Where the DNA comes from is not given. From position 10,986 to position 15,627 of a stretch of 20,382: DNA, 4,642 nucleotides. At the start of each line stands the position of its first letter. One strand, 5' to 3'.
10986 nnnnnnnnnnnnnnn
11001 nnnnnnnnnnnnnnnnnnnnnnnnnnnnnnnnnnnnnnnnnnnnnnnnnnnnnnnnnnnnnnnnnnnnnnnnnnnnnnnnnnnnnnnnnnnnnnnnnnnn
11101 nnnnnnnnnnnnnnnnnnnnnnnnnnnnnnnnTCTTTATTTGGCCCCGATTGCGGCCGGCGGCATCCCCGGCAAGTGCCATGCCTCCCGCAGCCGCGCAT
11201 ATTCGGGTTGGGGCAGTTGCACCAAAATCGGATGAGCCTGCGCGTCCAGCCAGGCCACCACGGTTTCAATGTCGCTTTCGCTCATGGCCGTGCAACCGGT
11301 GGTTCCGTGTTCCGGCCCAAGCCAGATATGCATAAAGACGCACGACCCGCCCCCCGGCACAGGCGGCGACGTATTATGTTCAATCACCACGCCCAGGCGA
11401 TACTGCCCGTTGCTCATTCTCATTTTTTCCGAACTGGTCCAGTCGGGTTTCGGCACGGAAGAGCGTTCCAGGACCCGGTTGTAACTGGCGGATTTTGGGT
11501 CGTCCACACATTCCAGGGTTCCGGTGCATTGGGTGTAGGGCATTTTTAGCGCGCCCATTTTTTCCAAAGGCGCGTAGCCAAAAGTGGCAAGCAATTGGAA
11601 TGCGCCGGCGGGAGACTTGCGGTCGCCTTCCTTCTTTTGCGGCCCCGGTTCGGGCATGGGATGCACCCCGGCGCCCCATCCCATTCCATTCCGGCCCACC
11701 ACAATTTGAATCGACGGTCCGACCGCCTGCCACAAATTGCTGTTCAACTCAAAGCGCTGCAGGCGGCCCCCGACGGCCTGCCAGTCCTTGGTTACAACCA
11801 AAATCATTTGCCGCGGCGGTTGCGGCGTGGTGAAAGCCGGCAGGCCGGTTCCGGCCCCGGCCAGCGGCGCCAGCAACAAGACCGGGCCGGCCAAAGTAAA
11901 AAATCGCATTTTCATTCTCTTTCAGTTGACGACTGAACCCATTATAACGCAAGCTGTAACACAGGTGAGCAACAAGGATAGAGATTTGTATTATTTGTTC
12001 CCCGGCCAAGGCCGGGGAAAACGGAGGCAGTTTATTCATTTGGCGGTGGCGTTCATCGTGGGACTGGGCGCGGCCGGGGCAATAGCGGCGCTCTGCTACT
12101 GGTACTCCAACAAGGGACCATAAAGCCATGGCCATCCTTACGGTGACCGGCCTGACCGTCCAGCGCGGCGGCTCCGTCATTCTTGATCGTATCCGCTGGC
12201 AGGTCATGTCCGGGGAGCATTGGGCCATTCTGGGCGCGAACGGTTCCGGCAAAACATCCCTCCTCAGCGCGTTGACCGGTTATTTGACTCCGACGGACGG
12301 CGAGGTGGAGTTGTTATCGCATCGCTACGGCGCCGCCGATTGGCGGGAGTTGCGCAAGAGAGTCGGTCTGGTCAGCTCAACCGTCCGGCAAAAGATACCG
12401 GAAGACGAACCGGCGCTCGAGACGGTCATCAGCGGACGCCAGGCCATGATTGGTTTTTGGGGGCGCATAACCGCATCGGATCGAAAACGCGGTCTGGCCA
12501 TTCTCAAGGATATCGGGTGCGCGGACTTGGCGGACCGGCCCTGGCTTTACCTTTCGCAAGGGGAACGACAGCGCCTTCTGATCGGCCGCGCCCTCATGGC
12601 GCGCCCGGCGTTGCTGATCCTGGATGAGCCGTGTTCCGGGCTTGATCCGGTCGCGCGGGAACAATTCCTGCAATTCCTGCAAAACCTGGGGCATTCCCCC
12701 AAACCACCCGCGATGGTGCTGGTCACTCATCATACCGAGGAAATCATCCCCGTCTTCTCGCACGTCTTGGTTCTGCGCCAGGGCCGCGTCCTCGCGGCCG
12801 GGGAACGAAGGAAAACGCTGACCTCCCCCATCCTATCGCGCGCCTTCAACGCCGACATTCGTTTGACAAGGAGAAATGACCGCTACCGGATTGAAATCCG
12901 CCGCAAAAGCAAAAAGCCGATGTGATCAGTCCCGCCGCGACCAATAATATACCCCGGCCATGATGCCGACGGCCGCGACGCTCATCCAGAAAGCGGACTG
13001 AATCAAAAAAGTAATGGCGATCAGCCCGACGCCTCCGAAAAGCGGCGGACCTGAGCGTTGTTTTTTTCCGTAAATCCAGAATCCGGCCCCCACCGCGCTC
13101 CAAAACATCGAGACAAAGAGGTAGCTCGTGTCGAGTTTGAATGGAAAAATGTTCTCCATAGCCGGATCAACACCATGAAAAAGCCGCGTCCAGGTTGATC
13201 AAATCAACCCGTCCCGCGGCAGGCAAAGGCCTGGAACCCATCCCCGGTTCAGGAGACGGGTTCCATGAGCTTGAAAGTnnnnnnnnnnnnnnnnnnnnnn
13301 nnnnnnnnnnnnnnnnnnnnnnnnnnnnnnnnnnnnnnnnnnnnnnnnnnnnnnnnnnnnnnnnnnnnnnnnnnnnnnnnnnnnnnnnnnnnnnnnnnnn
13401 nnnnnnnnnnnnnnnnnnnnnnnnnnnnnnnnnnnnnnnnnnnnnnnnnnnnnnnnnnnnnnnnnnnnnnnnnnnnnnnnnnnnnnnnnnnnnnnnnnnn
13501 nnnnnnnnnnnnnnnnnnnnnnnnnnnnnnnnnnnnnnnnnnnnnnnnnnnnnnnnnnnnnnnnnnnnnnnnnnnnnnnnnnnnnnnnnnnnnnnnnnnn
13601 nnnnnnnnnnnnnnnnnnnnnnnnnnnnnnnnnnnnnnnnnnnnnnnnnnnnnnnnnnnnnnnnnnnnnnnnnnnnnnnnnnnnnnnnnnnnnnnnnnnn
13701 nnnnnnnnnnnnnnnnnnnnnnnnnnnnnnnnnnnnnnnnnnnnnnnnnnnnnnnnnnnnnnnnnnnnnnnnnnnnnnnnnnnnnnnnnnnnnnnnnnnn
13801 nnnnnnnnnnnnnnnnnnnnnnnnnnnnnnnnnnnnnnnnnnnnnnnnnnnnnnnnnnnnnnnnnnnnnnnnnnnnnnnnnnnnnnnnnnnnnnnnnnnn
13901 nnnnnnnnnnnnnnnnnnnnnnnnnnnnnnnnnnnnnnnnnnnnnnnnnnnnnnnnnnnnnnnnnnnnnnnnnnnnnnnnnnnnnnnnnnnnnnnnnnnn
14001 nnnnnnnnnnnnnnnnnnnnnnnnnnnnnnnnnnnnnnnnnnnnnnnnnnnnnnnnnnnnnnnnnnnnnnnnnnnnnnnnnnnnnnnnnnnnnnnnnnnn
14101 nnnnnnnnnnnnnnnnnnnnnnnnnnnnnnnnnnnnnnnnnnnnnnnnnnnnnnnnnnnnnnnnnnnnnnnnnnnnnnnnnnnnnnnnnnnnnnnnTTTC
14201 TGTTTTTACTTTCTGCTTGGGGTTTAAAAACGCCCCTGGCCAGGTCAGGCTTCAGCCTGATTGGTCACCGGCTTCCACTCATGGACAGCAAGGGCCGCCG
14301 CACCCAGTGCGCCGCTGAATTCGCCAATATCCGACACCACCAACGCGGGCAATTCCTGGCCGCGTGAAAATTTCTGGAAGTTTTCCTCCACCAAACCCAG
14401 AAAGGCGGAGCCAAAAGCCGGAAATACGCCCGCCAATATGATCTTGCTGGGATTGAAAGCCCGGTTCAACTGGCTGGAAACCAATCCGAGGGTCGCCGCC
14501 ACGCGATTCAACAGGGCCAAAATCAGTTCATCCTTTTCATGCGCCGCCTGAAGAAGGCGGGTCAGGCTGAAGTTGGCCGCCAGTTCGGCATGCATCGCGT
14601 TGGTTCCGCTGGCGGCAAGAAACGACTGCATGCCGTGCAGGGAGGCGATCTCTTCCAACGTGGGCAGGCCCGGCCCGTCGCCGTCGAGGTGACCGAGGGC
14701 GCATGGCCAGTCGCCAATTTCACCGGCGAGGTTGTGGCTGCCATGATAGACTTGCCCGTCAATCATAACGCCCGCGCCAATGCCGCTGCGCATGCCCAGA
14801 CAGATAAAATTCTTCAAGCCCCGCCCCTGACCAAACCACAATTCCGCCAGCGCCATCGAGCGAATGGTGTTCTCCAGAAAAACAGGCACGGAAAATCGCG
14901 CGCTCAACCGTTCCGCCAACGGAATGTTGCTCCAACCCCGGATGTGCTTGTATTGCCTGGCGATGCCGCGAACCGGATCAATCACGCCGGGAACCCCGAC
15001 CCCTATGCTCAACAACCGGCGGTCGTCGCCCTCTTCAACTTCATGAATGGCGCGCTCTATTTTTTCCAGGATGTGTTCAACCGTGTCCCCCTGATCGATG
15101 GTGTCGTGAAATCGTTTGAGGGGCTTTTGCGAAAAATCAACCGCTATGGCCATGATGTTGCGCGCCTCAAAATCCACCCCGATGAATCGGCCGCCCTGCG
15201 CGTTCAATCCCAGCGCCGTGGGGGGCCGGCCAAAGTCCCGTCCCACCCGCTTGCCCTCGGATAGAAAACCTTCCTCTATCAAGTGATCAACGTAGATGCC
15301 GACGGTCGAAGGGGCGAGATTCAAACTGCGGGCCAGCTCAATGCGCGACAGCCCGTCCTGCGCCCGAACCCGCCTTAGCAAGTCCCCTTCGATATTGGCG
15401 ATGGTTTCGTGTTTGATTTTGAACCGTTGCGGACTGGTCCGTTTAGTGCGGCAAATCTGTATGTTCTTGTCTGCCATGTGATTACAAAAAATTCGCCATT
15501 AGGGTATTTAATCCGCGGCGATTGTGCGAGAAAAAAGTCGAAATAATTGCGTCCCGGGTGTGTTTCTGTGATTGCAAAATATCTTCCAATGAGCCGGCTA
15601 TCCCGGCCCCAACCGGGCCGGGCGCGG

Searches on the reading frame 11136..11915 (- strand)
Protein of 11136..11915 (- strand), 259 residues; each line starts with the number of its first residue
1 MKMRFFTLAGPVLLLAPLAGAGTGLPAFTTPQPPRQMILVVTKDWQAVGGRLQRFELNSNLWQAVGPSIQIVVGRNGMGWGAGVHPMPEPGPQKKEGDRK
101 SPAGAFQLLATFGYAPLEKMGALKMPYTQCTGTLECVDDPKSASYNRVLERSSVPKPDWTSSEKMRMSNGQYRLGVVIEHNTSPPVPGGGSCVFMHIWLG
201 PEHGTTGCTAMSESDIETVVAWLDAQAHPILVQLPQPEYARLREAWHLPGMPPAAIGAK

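Call 8: search_protein_families(library=pfam, proteins=[window:11136-11915:-], max_evalue=0.01)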
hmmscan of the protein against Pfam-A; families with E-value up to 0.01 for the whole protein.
window:11136-11915:- (259 aa): 1 family
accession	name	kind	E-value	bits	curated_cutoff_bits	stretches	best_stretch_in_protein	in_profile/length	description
PF03734.19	YkuD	-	0.00031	21.8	23.4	1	71-225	28-140/146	L,D-transpeptidase catalytic domain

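Call 9: search_protein_families(library=ncbifam, proteins=[window:11136-11915:-], max_evalue=0.01)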
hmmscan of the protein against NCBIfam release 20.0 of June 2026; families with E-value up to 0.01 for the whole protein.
window:11136-11915:- (259 aa): 0 families

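Call 11: search_protein_families(library=padloc, proteins=[window:11136-11915:-], max_evalue=0.01)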
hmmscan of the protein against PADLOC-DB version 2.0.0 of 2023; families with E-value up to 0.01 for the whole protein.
window:11136-11915:- (259 aa): 0 families

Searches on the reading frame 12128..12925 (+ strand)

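Call 8: search_protein_families(library=pfam, proteins=[window:12128-12925:+], max_evalue=0.01)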
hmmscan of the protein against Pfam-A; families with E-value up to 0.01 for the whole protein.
window:12128-12925:+ (265 aa): 7 families
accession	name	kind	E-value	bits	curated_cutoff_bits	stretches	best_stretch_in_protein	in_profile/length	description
PF00005.33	ABC_tran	-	3.1e-27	96.3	25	1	19-169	1-136/137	ABC transporter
PF13304.12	AAA_21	-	4.2e-11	43.9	27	2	138-204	234-301/304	AAA domain, putative AbiEii toxin, Type IV TA system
PF02463.25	SMC_N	-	4.6e-05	23.4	40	1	29-53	24-48/220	RecF/RecN/SMC N terminal domain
PF13604.12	AAA_30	-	0.00013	22.2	27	1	32-94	21-81/191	AAA domain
PF13555.12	AAA_29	-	0.0004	20.5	27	1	26-57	19-50/61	P-loop containing region of AAA domain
PF13476.12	AAA_23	-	0.0019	19.3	27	1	33-54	23-44/201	AAA domain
PF13191.12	AAA_16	-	0.0025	18.8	32.6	1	30-193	25-161/167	AAA ATPase domain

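Call 9: search_protein_families(library=ncbifam, proteins=[window:12128-12925:+], max_evalue=0.01)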
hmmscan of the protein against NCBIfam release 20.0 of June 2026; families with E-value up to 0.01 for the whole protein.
window:12128-12925:+ (265 aa): 192 families (the best 25 are shown)
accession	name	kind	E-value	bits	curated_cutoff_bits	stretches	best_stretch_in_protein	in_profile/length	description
NF008186.0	PRK10938.1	equivalog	2e-50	171.7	459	2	9-214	266-473/490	molybdate ABC transporter ATP-binding protein ModF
TIGR03873.1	F420-0_ABC_ATP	hypoth_equivalog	3.2e-39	134.7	372.4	1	4-245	2-239/256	putative F420-0 ABC transporter ATP-binding protein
NF010068.0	PRK13548.1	equivalog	1e-36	126.4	261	1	3-251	5-251/261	heme ABC transporter ATP-binding protein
TIGR04521.1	ECF_ATPase_2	equivalog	6.5e-33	114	330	1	18-233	20-235/279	energy-coupling factor transporter ATPase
TIGR02142.1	modC_ABC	equivalog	5e-32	111.5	285.05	1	22-238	16-227/353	molybdenum ABC transporter ATP-binding protein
NF007082.0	PRK09536.1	equivalog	5e-32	111.5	537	1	2-246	2-242/402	corrinoid ABC transporter ATPase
NF033858.1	ABC2_perm_RbbA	equivalog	9.2e-32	109.9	1050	2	111-252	106-249/909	ribosome-associated ATPase/putative transporter RbbA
NF053840.1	MnTportMntADein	equivalog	9.9e-32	110.4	400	1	3-237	1-226/240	manganese ABC transporter ATP-binding protein MntA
NF040873.1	AztA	equivalog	1.8e-31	109.2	220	1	15-212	4-188/191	zinc ABC transporter ATP-binding protein AztA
TIGR03771.1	anch_rpt_ABC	equivalog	1.1e-30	107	268.8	1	26-231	3-200/223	anchored repeat-type ABC transporter ATP-binding subunit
TIGR01188.1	drrA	subfamily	4.6e-30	104.9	312.45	1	18-227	8-208/302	daunorubicin resistance ABC transporter, ATP-binding protein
NF008409.0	PRK11231.1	equivalog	6.3e-30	104.4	375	1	4-247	3-242/255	Fe(3+) dicitrate ABC transporter ATP-binding protein FecE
TIGR02315.1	ABC_phnC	equivalog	4.4e-29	101.6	266.1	1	4-227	2-230/243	phosphonate ABC transporter ATP-binding protein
TIGR03375.1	type_I_sec_LssB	subfamily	1.6e-28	99.4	693.1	2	142-232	604-690/696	type I secretion system permease/ATPase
TIGR03864.1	PQQ_ABC_ATP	hypoth_equivalog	2.3e-28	99.3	302.25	1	4-231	2-220/236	ABC transporter, ATP-binding subunit, PQQ-dependent alcohol dehydrogenase system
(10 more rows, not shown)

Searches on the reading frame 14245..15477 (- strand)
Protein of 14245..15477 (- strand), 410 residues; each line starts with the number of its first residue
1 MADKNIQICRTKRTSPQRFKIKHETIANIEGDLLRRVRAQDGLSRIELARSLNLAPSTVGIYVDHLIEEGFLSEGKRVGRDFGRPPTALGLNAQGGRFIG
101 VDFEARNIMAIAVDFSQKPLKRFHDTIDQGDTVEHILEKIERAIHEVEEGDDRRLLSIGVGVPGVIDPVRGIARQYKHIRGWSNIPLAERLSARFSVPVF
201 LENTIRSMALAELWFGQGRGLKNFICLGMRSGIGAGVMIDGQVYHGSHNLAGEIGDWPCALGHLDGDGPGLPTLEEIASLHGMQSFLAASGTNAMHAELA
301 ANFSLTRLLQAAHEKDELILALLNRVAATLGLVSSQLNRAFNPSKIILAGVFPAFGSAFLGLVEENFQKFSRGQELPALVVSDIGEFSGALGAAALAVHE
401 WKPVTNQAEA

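Call 8: search_protein_families(library=pfam, proteins=[window:14245-15477:-], max_evalue=0.01)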
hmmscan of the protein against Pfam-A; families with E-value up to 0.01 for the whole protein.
window:14245-15477:- (410 aa): 4 families
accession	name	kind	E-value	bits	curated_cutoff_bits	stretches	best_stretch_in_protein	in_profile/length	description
PF00480.26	ROK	-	6e-39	134.8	22.9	1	99-398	2-292/294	ROK family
PF13412.12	HTH_24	-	2.7e-05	24.1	21.9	1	31-71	6-46/48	Winged helix-turn-helix DNA-binding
PF01047.28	MarR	-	0.00031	21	24.6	1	32-73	7-48/59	MarR family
PF09339.16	HTH_IclR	-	0.0018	18.4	22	0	32-73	7-49/52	IclR helix-turn-helix domain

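Call 9: search_protein_families(library=ncbifam, proteins=[window:14245-15477:-], max_evalue=0.01)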
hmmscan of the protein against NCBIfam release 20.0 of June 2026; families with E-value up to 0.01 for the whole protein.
window:14245-15477:- (410 aa): 14 families
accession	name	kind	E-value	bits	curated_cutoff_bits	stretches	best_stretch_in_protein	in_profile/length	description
NF047937.1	TransRegNagC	equivalog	6.8e-39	134.2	650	1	37-368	20-353/399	DNA-binding transcriptional regulator NagC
TIGR00744.1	ROK_glcA_fam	subfamily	8.9e-34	117.2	260.35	1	100-401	2-312/318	ROK family glucokinase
NF049930.1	TransRegMlc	equivalog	9.4e-33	114.1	530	1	35-354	23-345/405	sugar metabolism global transcriptional regulator Mlc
NF007251.0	PRK09698.1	equivalog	2.5e-18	66.4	253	1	97-400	7-299/304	allose kinase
NF009835.0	PRK13310.1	equivalog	1.1e-17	64.3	380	1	122-399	24-302/303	N-acetylglucosamine kinase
NF007108.0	PRK09557.1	equivalog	2.3e-16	60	443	1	99-396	4-299/303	fructokinase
NF042998.1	bglucokin_BglK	equivalog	7.5e-14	51.6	550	1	155-257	54-156/291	beta-glucoside kinase BglK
NF003461.0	PRK05082.1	subfamily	2.4e-10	40.3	283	1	130-398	35-287/291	N-acetylmannosamine kinase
NF047821.1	NactlManKinNanK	equivalog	2.4e-08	33.9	450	1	144-396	45-285/288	N-acetylmannosamine kinase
NF009836.0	PRK13311.1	equivalog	2.4e-06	27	551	1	156-276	58-177/256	N-acetyl-D-glucosamine kinase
NF045550.1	FrctkaseScrK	equivalog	5.7e-05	22.7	400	1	138-246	39-148/293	fructokinase ScrK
NF045551.1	GK_Pyrobac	equivalog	9.1e-05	21.9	500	1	153-399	46-282/294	ATP-dependent glucokinase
NF045942.1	PolPhglucPhase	equivalog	0.00054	19.8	250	1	100-244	4-146/242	polyphosphate--glucose phosphotransferase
NF009842.0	PRK13317.1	equivalog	0.0021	17.5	234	1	300-397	179-272/277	type II pantothenate kinase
